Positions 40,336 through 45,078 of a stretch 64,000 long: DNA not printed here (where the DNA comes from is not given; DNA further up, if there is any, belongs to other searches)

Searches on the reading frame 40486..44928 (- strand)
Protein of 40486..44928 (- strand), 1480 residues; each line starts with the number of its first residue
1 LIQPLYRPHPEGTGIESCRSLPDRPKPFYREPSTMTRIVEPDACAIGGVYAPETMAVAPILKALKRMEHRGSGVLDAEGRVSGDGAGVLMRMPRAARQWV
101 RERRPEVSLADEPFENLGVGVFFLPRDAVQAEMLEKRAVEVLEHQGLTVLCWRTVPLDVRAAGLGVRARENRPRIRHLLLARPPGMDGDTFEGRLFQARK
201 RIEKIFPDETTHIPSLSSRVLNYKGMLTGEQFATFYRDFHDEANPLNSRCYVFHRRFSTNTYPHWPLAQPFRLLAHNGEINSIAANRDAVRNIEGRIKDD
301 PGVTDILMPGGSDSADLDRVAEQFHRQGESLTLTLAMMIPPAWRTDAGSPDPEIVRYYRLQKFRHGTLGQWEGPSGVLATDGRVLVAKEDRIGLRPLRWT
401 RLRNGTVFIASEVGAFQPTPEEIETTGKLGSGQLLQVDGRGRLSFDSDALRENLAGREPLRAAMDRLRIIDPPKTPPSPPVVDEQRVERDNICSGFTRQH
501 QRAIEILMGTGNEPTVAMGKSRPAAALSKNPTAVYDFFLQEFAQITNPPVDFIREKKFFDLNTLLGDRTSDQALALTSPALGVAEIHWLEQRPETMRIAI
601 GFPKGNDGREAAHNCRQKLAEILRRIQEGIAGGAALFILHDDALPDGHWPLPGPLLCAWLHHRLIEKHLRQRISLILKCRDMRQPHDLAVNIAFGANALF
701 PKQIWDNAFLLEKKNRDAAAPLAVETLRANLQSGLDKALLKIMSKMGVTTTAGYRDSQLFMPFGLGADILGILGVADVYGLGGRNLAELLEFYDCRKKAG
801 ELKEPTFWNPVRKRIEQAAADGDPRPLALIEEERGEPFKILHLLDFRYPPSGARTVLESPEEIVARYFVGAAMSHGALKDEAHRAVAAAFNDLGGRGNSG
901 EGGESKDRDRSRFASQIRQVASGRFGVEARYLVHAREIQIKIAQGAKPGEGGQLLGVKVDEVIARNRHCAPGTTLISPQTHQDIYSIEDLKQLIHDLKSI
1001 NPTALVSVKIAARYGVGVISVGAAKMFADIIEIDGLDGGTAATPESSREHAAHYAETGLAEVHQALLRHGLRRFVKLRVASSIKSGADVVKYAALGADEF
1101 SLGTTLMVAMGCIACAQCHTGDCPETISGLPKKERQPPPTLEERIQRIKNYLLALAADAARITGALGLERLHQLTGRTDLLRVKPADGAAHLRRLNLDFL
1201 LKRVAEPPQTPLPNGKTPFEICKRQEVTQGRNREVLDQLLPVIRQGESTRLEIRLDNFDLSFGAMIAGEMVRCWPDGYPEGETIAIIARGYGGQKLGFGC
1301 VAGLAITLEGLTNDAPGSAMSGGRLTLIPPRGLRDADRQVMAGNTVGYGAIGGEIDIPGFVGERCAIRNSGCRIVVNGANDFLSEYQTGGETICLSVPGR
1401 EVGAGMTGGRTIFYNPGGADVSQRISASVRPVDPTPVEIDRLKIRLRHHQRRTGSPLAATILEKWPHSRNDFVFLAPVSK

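Call 6: search_protein_families(library=pfam, proteins=[window:40486-44928:-], max_evalue=0.001)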
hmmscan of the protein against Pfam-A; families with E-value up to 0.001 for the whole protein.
window:40486-44928:- (1480 aa): 4 families
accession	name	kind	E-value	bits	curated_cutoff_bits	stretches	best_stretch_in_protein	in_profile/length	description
PF01645.23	Glu_synthase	-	4.3e-106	355.6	20.4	1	856-1168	58-368/369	Conserved region in glutamate synthase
PF00310.26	GATase_2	-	5.2e-92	309.2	19.9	1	58-460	19-417/420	Glutamine amidotransferases class-II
PF04898.20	Glu_syn_central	-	1.3e-55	189.2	22.8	1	495-765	7-276/277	Glutamate synthase central domain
PF01493.24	GXGXG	-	4.1e-37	128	32.5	1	1255-1418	3-167/190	GXGXG motif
